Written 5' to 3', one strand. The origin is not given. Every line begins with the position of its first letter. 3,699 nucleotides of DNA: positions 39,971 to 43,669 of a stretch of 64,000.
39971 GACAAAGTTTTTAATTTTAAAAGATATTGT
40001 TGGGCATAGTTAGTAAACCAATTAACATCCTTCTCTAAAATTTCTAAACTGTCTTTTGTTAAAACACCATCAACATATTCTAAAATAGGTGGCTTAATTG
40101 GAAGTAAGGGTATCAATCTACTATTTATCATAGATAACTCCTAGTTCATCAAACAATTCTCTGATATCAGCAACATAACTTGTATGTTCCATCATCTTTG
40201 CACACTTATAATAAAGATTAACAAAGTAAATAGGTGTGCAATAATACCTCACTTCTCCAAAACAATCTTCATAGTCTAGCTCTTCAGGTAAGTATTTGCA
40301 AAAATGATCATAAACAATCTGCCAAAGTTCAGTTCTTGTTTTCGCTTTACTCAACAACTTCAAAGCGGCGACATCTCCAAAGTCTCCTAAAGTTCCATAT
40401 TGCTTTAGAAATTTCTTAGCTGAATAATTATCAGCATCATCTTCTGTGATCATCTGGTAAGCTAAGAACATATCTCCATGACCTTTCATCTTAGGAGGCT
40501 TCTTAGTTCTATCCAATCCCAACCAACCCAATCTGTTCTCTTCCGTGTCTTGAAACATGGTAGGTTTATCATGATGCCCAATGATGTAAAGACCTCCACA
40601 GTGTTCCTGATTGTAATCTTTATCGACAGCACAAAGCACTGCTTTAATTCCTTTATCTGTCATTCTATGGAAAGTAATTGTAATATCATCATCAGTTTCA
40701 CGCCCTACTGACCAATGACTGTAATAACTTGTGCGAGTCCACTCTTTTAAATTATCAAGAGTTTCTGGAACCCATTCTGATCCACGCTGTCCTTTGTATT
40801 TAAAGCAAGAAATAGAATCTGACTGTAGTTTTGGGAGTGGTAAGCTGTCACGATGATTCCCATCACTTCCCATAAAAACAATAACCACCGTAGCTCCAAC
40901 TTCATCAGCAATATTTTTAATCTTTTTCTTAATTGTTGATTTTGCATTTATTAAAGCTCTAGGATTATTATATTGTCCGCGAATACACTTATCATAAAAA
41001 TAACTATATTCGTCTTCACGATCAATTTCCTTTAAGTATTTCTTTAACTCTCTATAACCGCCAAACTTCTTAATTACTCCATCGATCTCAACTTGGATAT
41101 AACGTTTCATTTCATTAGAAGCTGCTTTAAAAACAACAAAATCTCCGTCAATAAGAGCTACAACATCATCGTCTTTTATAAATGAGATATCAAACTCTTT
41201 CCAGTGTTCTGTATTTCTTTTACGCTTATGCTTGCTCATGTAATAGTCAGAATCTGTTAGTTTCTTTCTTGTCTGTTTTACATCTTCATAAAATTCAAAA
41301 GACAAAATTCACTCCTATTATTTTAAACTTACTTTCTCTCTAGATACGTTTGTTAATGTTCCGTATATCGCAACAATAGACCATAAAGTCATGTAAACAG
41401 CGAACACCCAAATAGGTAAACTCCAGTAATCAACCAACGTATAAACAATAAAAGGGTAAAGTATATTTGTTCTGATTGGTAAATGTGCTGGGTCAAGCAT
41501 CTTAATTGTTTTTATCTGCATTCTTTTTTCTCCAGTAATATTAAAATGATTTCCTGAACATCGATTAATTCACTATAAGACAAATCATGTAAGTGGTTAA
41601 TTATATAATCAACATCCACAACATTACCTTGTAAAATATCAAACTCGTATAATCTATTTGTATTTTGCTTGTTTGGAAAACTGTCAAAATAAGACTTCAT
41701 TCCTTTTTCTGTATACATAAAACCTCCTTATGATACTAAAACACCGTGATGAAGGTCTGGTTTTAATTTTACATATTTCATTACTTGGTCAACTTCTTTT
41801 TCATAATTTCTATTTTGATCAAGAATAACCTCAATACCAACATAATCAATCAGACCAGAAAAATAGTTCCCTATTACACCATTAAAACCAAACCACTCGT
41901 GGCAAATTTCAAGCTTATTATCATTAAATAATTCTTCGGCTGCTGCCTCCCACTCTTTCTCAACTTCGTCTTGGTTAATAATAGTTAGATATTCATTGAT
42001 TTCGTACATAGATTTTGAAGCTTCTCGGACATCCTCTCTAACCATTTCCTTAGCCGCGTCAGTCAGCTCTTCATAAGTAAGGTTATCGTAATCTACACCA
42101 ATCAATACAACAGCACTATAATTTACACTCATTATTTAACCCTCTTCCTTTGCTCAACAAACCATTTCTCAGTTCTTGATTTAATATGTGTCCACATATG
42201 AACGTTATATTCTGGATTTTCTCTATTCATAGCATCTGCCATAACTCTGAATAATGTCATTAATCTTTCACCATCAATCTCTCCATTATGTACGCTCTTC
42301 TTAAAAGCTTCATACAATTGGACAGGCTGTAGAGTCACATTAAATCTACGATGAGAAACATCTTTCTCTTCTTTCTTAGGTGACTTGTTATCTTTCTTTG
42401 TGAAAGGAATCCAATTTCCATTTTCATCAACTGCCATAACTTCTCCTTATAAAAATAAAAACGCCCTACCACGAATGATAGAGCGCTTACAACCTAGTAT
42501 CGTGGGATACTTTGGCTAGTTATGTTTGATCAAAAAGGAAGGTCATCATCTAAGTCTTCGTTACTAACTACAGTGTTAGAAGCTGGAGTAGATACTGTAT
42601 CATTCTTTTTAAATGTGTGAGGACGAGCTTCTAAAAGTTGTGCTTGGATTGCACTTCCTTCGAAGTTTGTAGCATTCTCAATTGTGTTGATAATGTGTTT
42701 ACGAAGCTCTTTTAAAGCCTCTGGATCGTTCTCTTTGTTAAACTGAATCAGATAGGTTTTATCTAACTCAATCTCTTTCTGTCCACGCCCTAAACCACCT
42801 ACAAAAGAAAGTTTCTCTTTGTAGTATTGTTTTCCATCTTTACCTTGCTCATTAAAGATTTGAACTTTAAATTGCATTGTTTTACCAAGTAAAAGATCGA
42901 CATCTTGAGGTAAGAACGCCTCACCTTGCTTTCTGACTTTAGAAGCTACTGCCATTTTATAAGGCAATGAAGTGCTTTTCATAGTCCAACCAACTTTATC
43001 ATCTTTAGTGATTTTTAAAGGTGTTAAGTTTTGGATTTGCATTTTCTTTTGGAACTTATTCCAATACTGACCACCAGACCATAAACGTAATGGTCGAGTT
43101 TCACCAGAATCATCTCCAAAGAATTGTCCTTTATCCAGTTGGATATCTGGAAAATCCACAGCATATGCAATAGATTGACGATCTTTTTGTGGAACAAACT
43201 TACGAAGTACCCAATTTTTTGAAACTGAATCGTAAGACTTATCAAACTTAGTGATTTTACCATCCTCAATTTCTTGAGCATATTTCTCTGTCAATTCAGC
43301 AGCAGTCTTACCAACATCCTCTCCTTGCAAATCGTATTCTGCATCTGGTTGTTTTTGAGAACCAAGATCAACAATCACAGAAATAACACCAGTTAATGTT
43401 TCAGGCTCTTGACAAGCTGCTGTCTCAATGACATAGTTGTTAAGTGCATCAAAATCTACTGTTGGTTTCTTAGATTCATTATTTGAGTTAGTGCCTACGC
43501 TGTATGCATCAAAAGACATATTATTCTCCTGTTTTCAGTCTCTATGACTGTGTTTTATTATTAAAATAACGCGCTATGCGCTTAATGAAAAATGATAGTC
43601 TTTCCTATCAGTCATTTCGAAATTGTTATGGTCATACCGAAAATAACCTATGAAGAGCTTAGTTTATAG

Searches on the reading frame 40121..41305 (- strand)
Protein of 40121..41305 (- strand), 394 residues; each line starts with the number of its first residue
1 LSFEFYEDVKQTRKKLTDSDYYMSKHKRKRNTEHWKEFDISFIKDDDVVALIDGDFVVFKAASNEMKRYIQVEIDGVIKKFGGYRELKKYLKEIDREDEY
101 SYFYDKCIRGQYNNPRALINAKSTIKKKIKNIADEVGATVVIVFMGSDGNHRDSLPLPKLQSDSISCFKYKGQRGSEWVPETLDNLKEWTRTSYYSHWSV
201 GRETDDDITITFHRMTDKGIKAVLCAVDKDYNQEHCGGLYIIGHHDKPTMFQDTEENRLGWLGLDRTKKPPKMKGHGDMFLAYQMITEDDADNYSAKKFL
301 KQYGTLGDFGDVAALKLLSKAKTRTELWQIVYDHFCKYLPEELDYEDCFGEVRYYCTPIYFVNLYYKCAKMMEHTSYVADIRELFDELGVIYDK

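Call 17: search_protein_families(library=phrogs, proteins=[window:40121-41305:-], max_evalue=0.001)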
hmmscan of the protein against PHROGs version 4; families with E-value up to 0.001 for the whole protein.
window:40121-41305:- (394 aa): 1 family
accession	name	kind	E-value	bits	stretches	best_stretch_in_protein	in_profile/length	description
phrog_107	-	DNA, RNA and nucleotide metabolism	4e-38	132.8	1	18-347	83-343/542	exonuclease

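Call 38: search_protein_families(library=pfam, proteins=[window:40121-41305:-], max_evalue=0.01)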
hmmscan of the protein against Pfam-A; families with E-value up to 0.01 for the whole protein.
window:40121-41305:- (394 aa): 0 families

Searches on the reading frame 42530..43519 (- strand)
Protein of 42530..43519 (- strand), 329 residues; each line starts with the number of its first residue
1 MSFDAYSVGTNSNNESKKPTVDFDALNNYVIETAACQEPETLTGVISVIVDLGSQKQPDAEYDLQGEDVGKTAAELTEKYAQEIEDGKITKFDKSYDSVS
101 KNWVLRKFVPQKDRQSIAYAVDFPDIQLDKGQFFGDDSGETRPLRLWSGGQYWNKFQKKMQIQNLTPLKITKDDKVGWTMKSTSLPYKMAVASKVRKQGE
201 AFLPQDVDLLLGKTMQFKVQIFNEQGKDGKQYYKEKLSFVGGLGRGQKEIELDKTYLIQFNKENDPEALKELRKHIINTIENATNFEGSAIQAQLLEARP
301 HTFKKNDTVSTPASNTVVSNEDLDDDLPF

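Call 38: search_protein_families(library=pfam, proteins=[window:42530-43519:-], max_evalue=0.01)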
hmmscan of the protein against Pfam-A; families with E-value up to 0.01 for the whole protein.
window:42530-43519:- (329 aa): 1 family
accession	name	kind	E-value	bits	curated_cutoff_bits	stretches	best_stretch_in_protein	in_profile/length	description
PF14902.11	DUF4494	-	0.009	16.3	27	0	219-280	61-120/139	Domain of unknown function (DUF4494)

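Call 39: search_protein_families(library=phrogs, proteins=[window:42530-43519:-], max_evalue=0.001)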
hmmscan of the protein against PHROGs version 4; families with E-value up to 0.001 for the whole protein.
window:42530-43519:- (329 aa): 2 families
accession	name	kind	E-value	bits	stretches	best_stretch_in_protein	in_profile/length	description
phrog_2544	-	unknown function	1.4e-59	203.4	1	9-313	10-321/362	-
phrog_32668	-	unknown function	2.4e-06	27.8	0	9-91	9-79/406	-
